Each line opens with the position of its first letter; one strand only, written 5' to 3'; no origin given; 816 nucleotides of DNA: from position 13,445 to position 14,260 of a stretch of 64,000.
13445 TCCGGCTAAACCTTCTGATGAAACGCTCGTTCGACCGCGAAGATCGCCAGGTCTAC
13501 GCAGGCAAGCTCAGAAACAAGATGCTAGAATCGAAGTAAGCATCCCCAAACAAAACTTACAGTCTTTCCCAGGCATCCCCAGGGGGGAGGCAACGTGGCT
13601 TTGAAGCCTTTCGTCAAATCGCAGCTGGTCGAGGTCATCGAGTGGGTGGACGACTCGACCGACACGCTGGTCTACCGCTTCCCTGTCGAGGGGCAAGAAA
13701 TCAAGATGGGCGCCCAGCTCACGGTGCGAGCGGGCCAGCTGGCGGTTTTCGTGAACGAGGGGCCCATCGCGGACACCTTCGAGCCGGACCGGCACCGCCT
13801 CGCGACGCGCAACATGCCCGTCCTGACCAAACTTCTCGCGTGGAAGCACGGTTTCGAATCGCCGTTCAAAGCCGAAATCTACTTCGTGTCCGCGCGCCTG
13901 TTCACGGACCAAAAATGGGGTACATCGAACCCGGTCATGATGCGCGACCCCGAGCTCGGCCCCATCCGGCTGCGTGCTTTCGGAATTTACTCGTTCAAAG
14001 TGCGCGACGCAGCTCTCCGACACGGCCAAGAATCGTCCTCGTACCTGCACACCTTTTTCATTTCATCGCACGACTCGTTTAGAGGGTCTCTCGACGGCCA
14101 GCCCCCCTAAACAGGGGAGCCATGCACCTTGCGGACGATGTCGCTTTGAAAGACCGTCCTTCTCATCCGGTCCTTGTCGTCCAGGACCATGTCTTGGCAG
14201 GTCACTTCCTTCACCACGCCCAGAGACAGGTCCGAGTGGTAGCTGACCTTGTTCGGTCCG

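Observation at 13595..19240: Lower-GC sugar-modification island inserted into an SPFH-like gene, with a GT2 and Zn-alcohol-dehydrogenase fusion protein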

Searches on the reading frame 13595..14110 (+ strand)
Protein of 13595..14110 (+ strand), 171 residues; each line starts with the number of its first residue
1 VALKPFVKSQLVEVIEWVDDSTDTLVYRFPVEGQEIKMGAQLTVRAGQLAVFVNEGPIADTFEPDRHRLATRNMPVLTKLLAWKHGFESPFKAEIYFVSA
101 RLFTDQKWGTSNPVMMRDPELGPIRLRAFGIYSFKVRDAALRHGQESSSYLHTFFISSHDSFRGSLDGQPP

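Call 3: search_protein_families(library=pfam, proteins=[window:13595-14110:+], max_evalue=0.01)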
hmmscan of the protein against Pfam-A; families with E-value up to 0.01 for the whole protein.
window:13595-14110:+ (171 aa): 1 family
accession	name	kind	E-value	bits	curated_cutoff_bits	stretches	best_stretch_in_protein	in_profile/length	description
PF13421.11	Band_7_1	-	4.4e-56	190.3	24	1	26-140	1-115/211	SPFH domain-Band 7 family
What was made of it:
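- Checked: The + strand ORF 13595-14110 (171 aa) matches Pfam Band_7_1 only over profile positions 1-115 of 211 (call 3).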

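Call 15: search_protein_families(library=ncbifam, proteins=[window:13595-14110:+], max_evalue=0.01)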
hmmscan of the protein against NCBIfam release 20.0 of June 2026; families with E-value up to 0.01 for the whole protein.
window:13595-14110:+ (171 aa): 0 families

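Call 34: find_homologous_proteins(query=window:13595-14107:+, max_evalue=1e-10)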
Query window:13595-14107:+ (171 aa): 778 proteins with E <= 1e-10 among 863 candidates; the best 120 are listed.
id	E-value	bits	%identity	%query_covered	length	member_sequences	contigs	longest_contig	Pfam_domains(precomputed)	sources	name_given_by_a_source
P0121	3.7e-110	383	99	100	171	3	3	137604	PF13421.12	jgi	-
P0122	8.1e-69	249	75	82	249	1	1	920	PF01145.32,PF13421.12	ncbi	-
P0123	8.7e-66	239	75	78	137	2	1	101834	PF13421.12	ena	-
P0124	6.9e-64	233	74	82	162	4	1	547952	PF01145.32,PF13421.12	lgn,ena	-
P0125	3.2e-63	231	74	80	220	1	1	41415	PF01145.32,PF13421.12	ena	-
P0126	1.0e-62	229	72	81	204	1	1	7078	PF01145.32,PF13421.12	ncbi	-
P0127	4.1e-61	224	70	81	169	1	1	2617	PF01145.32,PF13421.12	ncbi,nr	ncbi:MAG: hypothetical protein GX045_07430, partial [Clostridiaceae bacterium]|nr:hypothetical prote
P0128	1.0e-59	219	67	82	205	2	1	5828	PF01145.32,PF13421.12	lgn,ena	-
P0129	1.2e-59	219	68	82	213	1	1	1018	PF01145.32,PF13421.12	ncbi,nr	ncbi:MAG: SPFH domain-containing protein, partial [Bacillota bacterium]|nr:SPFH domain-containing pr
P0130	9.9e-59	216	66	81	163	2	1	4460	PF01145.32,PF13421.12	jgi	-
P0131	1.3e-58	216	68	81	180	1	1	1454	PF01145.32,PF13421.12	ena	-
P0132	3.6e-58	214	67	81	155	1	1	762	PF01145.32,PF13421.12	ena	-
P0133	4.9e-58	214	69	78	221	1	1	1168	PF01145.32,PF03808.20,PF13421.12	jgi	jgi:membrane protease subunit (stomatin/prohibitin family)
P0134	8.6e-58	213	69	81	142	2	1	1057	PF13421.12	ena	-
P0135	1.8e-57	212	65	81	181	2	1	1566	PF13421.12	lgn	-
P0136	2.5e-57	212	67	81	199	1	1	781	PF13421.12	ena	-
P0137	4.1e-57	211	67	81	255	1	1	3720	PF01145.32,PF13421.12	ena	-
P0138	8.3e-57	210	67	80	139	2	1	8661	PF13421.12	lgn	-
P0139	9.6e-57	210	66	81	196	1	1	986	PF01145.32,PF13421.12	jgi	jgi:membrane protease subunit (stomatin/prohibitin family)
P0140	1.1e-56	209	65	81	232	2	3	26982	PF01145.32,PF13421.12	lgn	-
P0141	1.4e-56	209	65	81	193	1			PF01145.32,PF13421.12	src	-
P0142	3.6e-56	208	64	82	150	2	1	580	PF13421.12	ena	-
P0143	1.1e-55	206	66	80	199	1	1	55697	PF13421.12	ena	-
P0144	1.2e-55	206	62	85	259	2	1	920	PF01145.32,PF13421.12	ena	-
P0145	1.4e-55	206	63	81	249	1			PF01145.32,PF13421.12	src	-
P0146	1.5e-55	206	64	81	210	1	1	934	PF13421.12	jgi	-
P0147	1.5e-55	206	67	80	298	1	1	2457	PF01145.32,PF13421.12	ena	-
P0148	1.5e-55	206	68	77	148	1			PF01145.32,PF13421.12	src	-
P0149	3.5e-55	205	65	81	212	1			PF01145.32,PF13421.12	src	-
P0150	4.3e-55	204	61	82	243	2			PF01145.32,PF13421.12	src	-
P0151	4.9e-55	204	64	81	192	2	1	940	PF01145.32,PF13421.12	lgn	-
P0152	6.3e-55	204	70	77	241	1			PF09851.15,PF01145.32,PF13421.12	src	-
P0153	7.0e-55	204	63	81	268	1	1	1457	PF01145.32,PF13421.12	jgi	jgi:membrane protease subunit (stomatin/prohibitin family)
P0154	7.9e-55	203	63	81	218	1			PF01145.32,PF13421.12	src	-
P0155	8.1e-55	203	65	80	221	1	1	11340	PF01145.32,PF13421.12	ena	-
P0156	8.3e-55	203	62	82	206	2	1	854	PF01145.32,PF13421.12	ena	-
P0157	1.0e-54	203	65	82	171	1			PF01145.32,PF13421.12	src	-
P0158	1.1e-54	203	65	81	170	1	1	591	PF01145.32,PF13421.12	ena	-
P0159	1.3e-54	203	63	82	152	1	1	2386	PF13421.12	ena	-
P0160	1.6e-54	202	66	79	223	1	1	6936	PF01145.32,PF13421.12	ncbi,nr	ncbi:MAG TPA: SPFH domain-containing protein, partial [Candidatus Limnocylindria bacterium]|nr:SPFH 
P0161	2.3e-54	202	64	76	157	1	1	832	PF13421.12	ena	-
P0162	3.5e-54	201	64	81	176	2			PF13421.12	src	-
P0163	3.6e-54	201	63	81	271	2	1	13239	PF01145.32,PF13421.12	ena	-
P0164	5.7e-54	201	58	88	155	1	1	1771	PF01145.32,PF13421.12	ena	-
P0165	6.5e-54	200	62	81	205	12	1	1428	PF01145.32,PF13421.12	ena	-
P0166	7.3e-54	200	65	80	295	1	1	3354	PF01145.32,PF13421.12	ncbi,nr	ncbi:MAG TPA: SPFH domain-containing protein, partial [Thermoanaerobaculia bacterium]|nr:SPFH domain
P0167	7.7e-54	200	66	80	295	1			PF01145.32,PF13421.12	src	-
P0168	8.4e-54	200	62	82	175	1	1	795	PF01145.32,PF13421.12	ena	-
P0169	8.8e-54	200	59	88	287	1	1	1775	PF01145.32,PF13421.12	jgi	-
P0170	8.8e-54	200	61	82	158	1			PF13421.12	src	-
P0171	1.1e-53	200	61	81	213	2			PF01145.32,PF13421.12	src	-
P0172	1.1e-53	200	63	80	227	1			PF01145.32,PF13421.12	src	-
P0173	1.2e-53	200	63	81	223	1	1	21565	PF01145.32,PF13421.12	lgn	-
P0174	1.3e-53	199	64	81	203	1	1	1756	PF01145.32,PF13421.12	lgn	-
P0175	1.4e-53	199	61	81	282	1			PF01145.32,PF13421.12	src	-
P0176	1.4e-53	199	62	81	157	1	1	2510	PF13421.12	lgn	-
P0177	1.8e-53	199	64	82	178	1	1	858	PF01145.32,PF13421.12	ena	-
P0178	1.9e-53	199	63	80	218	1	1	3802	PF01145.32,PF13421.12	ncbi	ncbi:MAG TPA: SPFH domain-containing protein, partial [Thermoanaerobaculia bacterium]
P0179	2.0e-53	199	66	76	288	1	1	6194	PF01145.32,PF13421.12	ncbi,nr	ncbi:MAG TPA: SPFH domain-containing protein, partial [Thermoanaerobaculia bacterium]|nr:SPFH domain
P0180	2.3e-53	199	62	81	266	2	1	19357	PF01145.32,PF13421.12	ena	-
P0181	2.9e-53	198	65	78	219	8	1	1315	PF01145.32,PF13421.12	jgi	jgi:membrane protease subunit (stomatin/prohibitin family)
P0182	2.9e-53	198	58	87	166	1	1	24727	PF13421.12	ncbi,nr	ncbi:hypothetical protein L950_0219215 [Sphingobacterium sp. IITKGP-BTPF85]|nr:hypothetical protein 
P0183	3.0e-53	198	60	81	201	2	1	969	PF01145.32,PF13421.12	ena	-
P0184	3.2e-53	198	58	88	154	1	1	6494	PF01145.32,PF13421.12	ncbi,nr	ncbi:MAG: SPFH domain-containing protein, partial [Clostridia bacterium]|nr:SPFH domain-containing p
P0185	3.3e-53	198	63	78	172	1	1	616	PF13421.12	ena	-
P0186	3.6e-53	198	60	78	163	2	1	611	PF01145.32,PF13421.12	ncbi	-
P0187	3.8e-53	198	64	81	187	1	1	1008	PF13421.12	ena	-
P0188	4.2e-53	198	63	81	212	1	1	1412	PF13421.12,PF00834.26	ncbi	-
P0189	4.9e-53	198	64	80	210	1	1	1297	PF01145.32,PF13421.12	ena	-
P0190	6.2e-53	197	62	81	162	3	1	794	PF13421.12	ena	-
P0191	6.4e-53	197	61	82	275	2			PF01145.32,PF13421.12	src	-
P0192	6.8e-53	197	62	80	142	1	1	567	PF13421.12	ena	-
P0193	6.9e-53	197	63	80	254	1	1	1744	PF01145.32,PF13421.12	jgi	-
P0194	7.8e-53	197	58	89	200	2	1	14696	PF01145.32,PF13421.12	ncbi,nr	ncbi:MAG: hypothetical protein E7324_06080, partial [Clostridiales bacterium]|nr:hypothetical protei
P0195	8.0e-53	197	63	81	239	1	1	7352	PF01145.32,PF13421.12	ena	-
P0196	9.5e-53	197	63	80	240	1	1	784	PF01145.32,PF13421.12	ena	-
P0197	1.0e-52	197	63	81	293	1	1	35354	PF01145.32,PF13421.12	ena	-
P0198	1.2e-52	196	62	81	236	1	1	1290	PF01145.32,PF13421.12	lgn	-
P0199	1.2e-52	196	62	80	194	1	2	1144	PF01145.32,PF13421.12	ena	-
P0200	1.2e-52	196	64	78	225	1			PF01145.32,PF13421.12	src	-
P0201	1.3e-52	196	64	77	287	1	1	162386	PF01145.32,PF13421.12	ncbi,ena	-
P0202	1.5e-52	196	62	81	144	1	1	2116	PF13421.12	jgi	jgi:membrane protease subunit (stomatin/prohibitin family)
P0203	1.5e-52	196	63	80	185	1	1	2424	PF01145.32,PF13421.12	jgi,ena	jgi:membrane protease subunit (stomatin/prohibitin family)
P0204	1.8e-52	196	64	81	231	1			PF01145.32,PF13421.12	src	-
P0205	2.0e-52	196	62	82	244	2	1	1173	PF01145.32,PF13421.12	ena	-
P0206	2.2e-52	195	60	88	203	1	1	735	PF01145.32,PF13421.12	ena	-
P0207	2.4e-52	195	64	80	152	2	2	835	PF13421.12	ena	-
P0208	2.6e-52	195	63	78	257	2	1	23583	PF01145.32,PF13421.12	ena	-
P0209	2.7e-52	195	61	82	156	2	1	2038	PF01145.32,PF13421.12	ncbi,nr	ncbi:MAG TPA: SPFH domain-containing protein, partial [Chryseolinea sp.]|nr:SPFH domain-containing p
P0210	2.8e-52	195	63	80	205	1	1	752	PF01145.32,PF13421.12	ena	-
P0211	2.8e-52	195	64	81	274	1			PF01145.32,PF13421.12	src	-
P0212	3.0e-52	195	62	81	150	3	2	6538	PF01145.32,PF13421.12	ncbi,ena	-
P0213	3.0e-52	195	59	82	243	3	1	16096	PF01145.32,PF13421.12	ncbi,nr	ncbi:MAG: hypothetical protein H6P99_1248, partial [Holophagaceae bacterium]|nr:hypothetical protein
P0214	3.2e-52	195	57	93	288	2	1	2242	PF01145.32,PF13421.12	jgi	jgi:membrane protease subunit (stomatin/prohibitin family)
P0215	3.3e-52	195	63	80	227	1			PF01145.32,PF13421.12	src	-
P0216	3.4e-52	195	62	80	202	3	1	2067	PF01145.32,PF13421.12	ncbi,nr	ncbi:MAG TPA: SPFH domain-containing protein, partial [Thermoanaerobaculia bacterium]|nr:SPFH domain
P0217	3.7e-52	195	62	80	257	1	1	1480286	PF01145.32,PF13421.12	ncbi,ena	-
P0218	3.8e-52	195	60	82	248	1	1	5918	PF01145.32,PF13421.12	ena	-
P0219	4.3e-52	195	61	79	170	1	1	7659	PF13421.12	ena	-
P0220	4.4e-52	194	62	81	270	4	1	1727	PF01145.32,PF13421.12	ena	-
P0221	4.4e-52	194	62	80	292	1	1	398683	PF01145.32,PF13421.12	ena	-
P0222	4.6e-52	194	60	81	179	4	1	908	PF13421.12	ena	-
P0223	4.8e-52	194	63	78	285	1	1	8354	PF01145.32,PF13421.12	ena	-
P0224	5.7e-52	194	62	77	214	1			PF01145.32,PF13421.12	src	-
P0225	6.3e-52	194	61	82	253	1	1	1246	PF01145.32,PF13421.12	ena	-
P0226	6.6e-52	194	62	78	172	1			PF01145.32,PF13421.12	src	-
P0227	6.7e-52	194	63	81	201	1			PF01145.32,PF13421.12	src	-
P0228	6.8e-52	194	64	81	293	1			PF01145.32,PF13421.12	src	-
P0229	7.2e-52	194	59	82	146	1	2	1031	PF13421.12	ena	-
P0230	7.5e-52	194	60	82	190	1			PF01145.32,PF13421.12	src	-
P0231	7.6e-52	194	57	89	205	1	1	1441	PF01145.32,PF13421.12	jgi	-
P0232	8.1e-52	194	63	80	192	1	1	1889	PF13421.12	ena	-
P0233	8.1e-52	194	60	82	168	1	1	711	PF01145.32,PF13421.12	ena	-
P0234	8.4e-52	194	60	82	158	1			PF01145.32,PF13421.12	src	-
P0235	8.7e-52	194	66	74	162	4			PF13421.12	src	-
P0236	9.3e-52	193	59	82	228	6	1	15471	PF01145.32,PF13421.12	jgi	jgi:membrane protease subunit (stomatin/prohibitin family)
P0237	1.1e-51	193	63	80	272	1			PF01145.32,PF13421.12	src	-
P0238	1.1e-51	193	61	82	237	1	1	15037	PF01145.32,PF13421.12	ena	-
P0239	1.1e-51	193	59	84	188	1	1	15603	PF13421.12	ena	-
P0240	1.1e-51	193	57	93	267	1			PF01145.32,PF13421.12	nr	nr:SPFH domain-containing protein [Planctomycetota bacterium]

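Call 35: find_encoding_contigs(protein=P0121, flank=10000, max_places=3)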
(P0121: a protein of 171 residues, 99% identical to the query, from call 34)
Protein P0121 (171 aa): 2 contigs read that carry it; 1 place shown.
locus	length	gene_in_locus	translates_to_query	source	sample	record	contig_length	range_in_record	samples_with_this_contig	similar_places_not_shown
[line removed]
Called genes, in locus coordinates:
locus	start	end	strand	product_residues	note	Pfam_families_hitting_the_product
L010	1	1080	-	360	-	?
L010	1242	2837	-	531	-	PF02682:CT_C_D, PF02626:CT_A_B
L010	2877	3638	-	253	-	PF03746:LamB_YcsF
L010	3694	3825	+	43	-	PF17070:Thx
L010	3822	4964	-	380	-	PF04551:GcpE, PF26540:GcpE_C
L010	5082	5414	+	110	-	PF07238:PilZ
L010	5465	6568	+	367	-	PF00155:Aminotran_1_2, PF00266:Aminotran_5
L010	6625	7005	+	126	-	PF09350:DJC28_CD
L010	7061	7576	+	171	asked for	PF13421:Band_7_1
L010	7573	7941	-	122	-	-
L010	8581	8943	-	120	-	-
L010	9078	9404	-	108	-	-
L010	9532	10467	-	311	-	PF01073:3Beta_HSD, PF01370:Epimerase, PF04321:RmlD_sub_bind, PF13460:NAD_binding_10, PF16363:GDP_Man_Dehyd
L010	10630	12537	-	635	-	PF00535:Glycos_transf_2, PF13641:Glyco_tranf_2_3 (weak), PF08240:ADH_N, PF16912:Glu_dehyd_C (weak)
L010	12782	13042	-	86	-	-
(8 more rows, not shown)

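Call 36: find_encoding_contigs(protein=P0124, flank=10000, max_places=1)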
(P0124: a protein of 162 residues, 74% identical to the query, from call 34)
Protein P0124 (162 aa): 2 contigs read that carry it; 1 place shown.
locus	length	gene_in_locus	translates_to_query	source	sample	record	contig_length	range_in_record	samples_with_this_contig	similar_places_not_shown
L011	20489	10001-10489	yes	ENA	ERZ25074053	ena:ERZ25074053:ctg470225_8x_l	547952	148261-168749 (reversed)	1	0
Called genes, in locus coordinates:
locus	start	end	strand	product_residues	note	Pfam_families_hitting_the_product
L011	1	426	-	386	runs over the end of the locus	PF13439:Glyco_transf_4, PF13579:Glyco_trans_4_4, PF20706:GT4-conflict (weak), PF00534:Glycos_transf_1, PF13692:Glyco_trans_1_4, PF13524:Glyco_trans_1_2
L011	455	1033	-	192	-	-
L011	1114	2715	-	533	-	PF02682:CT_C_D, PF02626:CT_A_B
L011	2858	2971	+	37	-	PF17070:Thx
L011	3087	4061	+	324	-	PF14371:DUF4412 (faint)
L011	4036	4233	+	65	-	-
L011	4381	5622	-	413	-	PF04551:GcpE, PF26540:GcpE_C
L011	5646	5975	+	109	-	PF07238:PilZ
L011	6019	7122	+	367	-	PF00155:Aminotran_1_2, PF01212:Beta_elim_lyase (weak), PF00266:Aminotran_5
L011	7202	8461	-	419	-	PF00884:Sulfatase, PF01663:Phosphodiest (faint), PF16347:SGSH_C (faint)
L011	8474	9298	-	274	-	PF13276:HTH_21, PF00665:rve, PF13683:rve_3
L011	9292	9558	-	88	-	PF01527:HTH_Tnp_1, PF13384:HTH_23 (weak), PF13518:HTH_28 (weak)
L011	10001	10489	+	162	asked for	PF13421:Band_7_1, PF01145:Band_7 (weak)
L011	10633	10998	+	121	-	PF17032:Zn_ribbon_15 (faint), PF18912:DZR_2 (faint), PF10571:UPF0547 (faint), PF12773:DZR, PF13240:Zn_Ribbon_1 (weak), PF13248:Zn_ribbon_3 (weak)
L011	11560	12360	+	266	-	PF13358:DDE_3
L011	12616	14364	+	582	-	-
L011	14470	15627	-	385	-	PF13384:HTH_23 (weak), PF13518:HTH_28, PF13011:LZ_Tnp_IS481, PF13551:HTH_29 (faint), PF13565:HTH_32, PF00665:rve, PF13683:rve_3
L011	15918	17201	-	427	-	PF00285:Citrate_synt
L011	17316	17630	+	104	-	PF00106:adh_short, PF08659:KR (weak), PF13561:adh_short_C2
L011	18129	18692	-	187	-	PF07396:Porin_O_P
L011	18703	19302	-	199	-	-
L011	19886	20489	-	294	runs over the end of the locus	PF20125:DUF6515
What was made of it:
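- The host relative L011 has no such cluster next to its SPFH gene (call 36).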

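Call 47: find_encoding_contigs(protein=P0125, flank=10000, max_places=1)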
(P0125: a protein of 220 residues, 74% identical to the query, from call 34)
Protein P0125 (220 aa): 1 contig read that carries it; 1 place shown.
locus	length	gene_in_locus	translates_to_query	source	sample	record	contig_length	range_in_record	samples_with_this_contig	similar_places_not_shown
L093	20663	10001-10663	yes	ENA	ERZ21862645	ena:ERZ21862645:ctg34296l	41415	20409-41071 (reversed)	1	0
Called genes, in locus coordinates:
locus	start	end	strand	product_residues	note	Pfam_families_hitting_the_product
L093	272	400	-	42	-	-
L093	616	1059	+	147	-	-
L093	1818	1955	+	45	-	-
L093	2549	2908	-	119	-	PF00294:PfkB (weak)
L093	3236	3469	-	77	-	-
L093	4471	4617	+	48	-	-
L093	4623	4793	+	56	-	-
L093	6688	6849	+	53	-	-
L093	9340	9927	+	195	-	-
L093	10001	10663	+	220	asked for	PF13421:Band_7_1, PF01145:Band_7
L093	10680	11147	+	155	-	PF17032:Zn_ribbon_15 (faint), PF13248:Zn_ribbon_3 (weak), PF18912:DZR_2 (faint), PF12773:DZR, PF13240:Zn_Ribbon_1 (weak), PF12773:DZR, PF13248:Zn_ribbon_3 (weak), PF13240:Zn_Ribbon_1 (weak), +1 more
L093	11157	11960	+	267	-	-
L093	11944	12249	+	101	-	-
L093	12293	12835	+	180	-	-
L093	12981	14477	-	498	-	PF20473:MmeI_Mtase (faint), PF07669:Eco57I, PF12950:TaqI_C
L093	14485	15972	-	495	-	PF03023:MurJ, PF13440:Polysacc_synt_3, PF01554:MatE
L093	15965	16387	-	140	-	PF06094:GGACT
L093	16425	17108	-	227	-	PF02616:SMC_ScpA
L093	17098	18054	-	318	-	PF06574:FAD_syn, PF01687:Flavokinase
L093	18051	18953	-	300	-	PF10298:WhiA_N (weak), PF14527:LAGLIDADG_WhiA, PF02650:HTH_WhiA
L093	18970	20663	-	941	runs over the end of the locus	PF02739:5_3_exonuc_N, PF01367:5_3_exonuc, PF00476:DNA_pol_A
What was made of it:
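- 13595..14110 (+): 3'-truncated host SPFH (Band_7_1 / COG4260-type) gene. Real homology covers about the first 140-160 codons (to nt 14002-14071). The remaining codons up to the stop are junk read-through. Relatives L011 and L093 have SPFH followed by a DZR zinc-ribbon ORF (calls 36, 47).
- On SPFH / Band_7_1 (PF13421, COG4260-type with C-terminal zinc ribbon): Relatives carry a DZR zinc-ribbon ORF downstream (calls 36, 47).
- Related long-read contigs (L011, L093) show many split genes that look like indel errors (calls 36, 47).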
